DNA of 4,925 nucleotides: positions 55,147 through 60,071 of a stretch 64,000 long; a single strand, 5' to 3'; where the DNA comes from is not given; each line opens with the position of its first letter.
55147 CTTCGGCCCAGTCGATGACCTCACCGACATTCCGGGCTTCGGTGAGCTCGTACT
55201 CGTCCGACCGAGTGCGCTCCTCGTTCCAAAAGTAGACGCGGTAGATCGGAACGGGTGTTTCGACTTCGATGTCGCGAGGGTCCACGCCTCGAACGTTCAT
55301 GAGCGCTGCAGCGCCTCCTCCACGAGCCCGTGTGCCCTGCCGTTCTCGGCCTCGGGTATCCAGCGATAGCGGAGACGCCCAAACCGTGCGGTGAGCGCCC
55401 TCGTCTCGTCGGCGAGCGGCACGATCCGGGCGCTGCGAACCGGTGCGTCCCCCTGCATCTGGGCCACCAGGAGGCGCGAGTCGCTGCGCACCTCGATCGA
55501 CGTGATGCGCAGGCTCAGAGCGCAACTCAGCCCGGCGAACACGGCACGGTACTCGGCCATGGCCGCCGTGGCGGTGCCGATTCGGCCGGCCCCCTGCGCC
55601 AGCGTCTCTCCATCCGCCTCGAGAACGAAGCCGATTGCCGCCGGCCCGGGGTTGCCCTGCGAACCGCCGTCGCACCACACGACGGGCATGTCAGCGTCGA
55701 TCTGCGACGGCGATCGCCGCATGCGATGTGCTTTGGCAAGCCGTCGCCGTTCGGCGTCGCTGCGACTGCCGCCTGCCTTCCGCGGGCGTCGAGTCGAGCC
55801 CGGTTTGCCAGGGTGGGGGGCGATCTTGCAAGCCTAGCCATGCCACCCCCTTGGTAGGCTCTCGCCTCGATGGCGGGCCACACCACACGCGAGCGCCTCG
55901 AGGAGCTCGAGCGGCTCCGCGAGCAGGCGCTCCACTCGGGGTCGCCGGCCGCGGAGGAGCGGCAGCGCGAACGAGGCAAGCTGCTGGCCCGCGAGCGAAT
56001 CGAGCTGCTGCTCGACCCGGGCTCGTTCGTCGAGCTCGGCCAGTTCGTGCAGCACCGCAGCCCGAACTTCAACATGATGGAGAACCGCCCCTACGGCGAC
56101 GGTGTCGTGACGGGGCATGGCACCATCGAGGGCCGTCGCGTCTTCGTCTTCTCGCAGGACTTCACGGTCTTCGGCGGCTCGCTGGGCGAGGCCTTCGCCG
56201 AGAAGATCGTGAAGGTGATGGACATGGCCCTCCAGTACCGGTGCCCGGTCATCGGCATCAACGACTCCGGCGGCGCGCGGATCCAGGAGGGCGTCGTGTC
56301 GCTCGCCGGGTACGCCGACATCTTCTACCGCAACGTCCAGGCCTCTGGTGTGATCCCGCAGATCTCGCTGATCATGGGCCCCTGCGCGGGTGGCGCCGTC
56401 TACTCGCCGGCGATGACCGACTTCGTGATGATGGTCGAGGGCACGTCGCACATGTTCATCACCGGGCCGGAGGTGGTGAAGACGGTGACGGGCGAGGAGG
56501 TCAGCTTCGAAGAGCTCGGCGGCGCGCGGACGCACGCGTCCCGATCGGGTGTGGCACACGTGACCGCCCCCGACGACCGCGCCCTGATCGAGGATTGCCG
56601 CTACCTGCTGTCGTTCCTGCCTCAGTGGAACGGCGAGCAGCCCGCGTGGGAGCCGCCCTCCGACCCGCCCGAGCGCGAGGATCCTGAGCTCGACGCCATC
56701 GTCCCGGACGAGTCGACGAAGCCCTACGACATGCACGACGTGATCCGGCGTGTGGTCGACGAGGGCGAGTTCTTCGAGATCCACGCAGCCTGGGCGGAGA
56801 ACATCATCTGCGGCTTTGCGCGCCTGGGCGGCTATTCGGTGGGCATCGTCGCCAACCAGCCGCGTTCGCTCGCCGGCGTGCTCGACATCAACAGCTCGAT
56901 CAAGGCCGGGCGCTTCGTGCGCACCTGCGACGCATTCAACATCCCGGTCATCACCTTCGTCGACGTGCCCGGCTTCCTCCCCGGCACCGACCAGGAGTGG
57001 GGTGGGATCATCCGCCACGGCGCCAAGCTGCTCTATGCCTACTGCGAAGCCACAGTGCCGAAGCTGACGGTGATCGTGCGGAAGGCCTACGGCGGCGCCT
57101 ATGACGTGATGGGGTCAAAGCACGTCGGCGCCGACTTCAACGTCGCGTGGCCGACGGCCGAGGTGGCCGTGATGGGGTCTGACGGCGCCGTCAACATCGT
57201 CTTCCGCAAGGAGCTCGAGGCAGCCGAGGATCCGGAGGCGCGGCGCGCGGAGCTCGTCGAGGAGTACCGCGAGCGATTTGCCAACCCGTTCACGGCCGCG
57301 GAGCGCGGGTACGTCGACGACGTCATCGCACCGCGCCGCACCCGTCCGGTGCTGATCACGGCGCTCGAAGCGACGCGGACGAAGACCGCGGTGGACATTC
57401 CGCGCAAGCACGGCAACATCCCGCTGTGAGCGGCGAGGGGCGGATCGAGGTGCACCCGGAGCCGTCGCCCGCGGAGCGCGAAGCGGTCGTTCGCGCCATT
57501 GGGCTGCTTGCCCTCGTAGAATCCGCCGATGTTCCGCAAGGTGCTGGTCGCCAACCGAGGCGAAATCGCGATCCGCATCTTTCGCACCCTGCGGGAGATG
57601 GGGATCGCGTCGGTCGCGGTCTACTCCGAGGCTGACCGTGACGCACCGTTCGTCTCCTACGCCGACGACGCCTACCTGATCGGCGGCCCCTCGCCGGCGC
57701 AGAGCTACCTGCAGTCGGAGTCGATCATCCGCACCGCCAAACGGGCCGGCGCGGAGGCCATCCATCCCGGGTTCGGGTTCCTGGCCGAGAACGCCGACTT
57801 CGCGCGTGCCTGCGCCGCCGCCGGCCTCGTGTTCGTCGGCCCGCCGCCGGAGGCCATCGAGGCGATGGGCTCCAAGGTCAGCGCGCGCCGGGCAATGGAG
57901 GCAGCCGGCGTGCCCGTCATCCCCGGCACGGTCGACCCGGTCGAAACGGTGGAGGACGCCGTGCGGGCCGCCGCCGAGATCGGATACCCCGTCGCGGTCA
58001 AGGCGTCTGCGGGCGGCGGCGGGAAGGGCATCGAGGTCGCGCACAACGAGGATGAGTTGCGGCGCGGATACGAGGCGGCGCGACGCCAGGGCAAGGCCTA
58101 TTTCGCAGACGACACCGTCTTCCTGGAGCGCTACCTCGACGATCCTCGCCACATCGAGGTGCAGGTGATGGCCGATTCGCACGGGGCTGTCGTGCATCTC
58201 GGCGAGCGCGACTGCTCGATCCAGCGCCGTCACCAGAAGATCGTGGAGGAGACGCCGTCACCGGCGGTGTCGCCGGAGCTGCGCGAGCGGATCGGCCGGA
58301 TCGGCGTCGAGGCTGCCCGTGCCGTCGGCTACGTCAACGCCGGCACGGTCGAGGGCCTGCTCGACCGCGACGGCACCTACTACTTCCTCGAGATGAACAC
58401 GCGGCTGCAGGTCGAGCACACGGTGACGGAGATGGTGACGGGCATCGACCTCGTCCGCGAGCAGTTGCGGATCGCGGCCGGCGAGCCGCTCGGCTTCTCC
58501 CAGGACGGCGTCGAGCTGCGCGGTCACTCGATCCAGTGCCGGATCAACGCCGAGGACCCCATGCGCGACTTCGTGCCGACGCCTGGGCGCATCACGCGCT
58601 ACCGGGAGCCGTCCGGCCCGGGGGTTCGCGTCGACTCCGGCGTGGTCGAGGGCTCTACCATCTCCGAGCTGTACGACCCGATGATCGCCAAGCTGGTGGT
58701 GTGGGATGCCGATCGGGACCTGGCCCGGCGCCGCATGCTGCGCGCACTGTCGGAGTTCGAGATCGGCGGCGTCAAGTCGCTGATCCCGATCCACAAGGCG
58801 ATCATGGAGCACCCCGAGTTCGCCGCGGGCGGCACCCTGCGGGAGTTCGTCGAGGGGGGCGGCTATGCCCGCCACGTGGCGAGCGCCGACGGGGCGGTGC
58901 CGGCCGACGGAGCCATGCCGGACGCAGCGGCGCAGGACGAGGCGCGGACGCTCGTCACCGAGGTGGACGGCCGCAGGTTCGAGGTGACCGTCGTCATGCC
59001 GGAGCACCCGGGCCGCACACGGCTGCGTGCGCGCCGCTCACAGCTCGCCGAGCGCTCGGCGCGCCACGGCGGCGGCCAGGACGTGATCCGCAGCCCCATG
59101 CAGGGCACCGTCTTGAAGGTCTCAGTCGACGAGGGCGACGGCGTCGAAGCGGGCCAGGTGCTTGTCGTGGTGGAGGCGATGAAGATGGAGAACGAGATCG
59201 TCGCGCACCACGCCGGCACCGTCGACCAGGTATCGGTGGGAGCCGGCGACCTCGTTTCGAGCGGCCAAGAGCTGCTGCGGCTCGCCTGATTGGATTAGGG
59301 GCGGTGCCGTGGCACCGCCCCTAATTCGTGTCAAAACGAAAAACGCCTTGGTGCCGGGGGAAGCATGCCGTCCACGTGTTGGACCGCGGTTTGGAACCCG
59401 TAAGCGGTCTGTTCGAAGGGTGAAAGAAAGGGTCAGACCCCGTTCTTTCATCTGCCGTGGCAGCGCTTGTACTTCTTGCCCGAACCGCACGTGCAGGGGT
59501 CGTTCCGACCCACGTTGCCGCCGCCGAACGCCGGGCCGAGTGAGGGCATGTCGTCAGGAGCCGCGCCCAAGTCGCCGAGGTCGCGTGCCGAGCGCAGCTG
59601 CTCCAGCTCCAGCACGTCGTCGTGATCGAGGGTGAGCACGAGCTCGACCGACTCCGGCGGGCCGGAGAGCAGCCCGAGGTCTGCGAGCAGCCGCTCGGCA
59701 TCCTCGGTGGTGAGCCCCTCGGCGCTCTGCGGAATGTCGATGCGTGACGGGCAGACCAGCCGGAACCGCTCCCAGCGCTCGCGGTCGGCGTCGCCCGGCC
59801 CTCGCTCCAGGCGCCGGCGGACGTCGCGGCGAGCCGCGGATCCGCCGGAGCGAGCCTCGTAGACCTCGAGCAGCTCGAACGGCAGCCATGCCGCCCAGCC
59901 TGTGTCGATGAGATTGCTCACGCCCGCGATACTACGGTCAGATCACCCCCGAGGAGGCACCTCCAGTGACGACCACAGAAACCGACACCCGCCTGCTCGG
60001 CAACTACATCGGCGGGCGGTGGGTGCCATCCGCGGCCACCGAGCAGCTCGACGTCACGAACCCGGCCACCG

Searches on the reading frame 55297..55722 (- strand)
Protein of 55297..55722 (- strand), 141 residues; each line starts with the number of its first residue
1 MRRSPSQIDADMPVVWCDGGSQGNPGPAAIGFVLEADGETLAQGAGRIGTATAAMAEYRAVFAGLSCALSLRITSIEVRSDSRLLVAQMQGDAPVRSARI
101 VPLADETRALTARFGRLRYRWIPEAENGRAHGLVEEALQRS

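Call 51: search_protein_families(library=pfam, proteins=[window:55297-55722:-], max_evalue=0.001)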
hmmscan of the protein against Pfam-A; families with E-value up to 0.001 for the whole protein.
window:55297-55722:- (141 aa): 2 families
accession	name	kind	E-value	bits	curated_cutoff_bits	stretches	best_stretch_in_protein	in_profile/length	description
PF13456.12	RVT_3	-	1.8e-16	60.6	21.6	1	17-136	2-122/123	Reverse transcriptase-like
PF00075.30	RNase_H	-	1.2e-07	32.5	25.8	1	14-89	5-75/141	RNase H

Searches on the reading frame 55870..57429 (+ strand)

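Call 11: search_protein_families(library=pfam, proteins=[window:55870-57429:+], max_evalue=0.001)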
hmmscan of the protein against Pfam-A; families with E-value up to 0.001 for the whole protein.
window:55870-57429:+ (519 aa): 2 families
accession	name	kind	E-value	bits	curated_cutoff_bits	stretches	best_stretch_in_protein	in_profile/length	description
PF01039.27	Carboxyl_trans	-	5.5e-206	685.4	22.3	1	32-517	2-493/493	Carboxyl transferase domain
PF03255.19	ACCA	-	2.4e-12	47.1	23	1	310-414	92-205/310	Acetyl co-enzyme A carboxylase carboxyltransferase-like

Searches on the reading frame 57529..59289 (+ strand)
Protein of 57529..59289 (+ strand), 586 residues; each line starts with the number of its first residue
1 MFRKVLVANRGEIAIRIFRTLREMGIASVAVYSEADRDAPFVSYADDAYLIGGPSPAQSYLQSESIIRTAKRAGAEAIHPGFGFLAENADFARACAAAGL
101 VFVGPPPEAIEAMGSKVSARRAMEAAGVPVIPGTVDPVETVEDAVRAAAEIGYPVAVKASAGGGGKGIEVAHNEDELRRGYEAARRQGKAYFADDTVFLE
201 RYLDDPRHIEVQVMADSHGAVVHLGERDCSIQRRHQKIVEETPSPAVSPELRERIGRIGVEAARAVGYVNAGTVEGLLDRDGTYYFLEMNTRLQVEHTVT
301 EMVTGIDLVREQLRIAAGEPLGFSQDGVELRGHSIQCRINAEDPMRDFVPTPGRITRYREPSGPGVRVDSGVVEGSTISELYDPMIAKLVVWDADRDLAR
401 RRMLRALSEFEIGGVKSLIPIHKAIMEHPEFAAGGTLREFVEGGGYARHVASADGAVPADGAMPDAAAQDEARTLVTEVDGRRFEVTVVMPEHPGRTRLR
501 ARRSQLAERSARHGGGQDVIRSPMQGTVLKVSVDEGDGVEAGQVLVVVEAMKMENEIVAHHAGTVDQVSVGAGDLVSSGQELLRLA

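Call 11: search_protein_families(library=pfam, proteins=[window:57529-59289:+], max_evalue=0.001)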
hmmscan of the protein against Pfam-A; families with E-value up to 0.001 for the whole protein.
window:57529-59289:+ (586 aa): 11 families
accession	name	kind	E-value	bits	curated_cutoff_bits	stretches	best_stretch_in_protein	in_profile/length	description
PF02786.22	CPSase_L_D2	-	2.1e-75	253.3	19.8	1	116-321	2-208/211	Carbamoyl-phosphate synthase L chain, ATP binding domain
PF00289.28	Biotin_carb_N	-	4.6e-45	153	25.5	1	1-110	1-110/110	Biotin carboxylase, N-terminal domain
PF02785.25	Biotin_carb_C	-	1.1e-37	128.9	32.4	1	336-442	1-107/108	Biotin carboxylase C-terminal domain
PF00364.28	Biotin_lipoyl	-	2.4e-19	69.4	22.1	1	519-585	2-73/73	Biotin-requiring enzyme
PF07478.18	Dala_Dala_lig_C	-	1.2e-09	38.5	24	1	146-291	30-174/204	D-ala D-ala ligase C-terminus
PF02222.28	ATP-grasp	-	1.1e-05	25.7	27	1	138-289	16-159/179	ATP-grasp domain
PF13437.12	HlyD_3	-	1.3e-05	26.3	22.2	0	519-550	1-32/106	HlyD family secretion protein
PF13533.13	Biotin_lipoyl_2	-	8.5e-05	22.7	29.8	0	520-548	3-31/32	Biotin-lipoyl like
PF13549.11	ATP-grasp_5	-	0.00012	21.9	27.6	1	117-160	13-54/221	ATP-grasp domain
PF08443.16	RimK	-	0.00017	21.7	21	1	143-311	29-183/188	RimK-like ATP-grasp domain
PF16576.10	HlyD_D23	-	0.00099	18.9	30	0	519-550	110-141/214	Barrel-sandwich domain of CusB or HlyD membrane-fusion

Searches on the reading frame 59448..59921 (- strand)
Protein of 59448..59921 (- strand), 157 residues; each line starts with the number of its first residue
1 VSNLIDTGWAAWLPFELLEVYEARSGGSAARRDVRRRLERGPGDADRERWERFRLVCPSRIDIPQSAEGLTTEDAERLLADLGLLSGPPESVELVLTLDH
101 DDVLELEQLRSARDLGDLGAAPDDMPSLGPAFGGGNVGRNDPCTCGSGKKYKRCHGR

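Call 51: search_protein_families(library=pfam, proteins=[window:59448-59921:-], max_evalue=0.001)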
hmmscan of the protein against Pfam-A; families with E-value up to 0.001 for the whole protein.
window:59448-59921:- (157 aa): 1 family
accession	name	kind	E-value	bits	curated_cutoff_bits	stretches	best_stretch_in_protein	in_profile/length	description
PF02810.21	SEC-C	-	2.4e-10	40.5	20.4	1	139-157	1-19/19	SEC-C motif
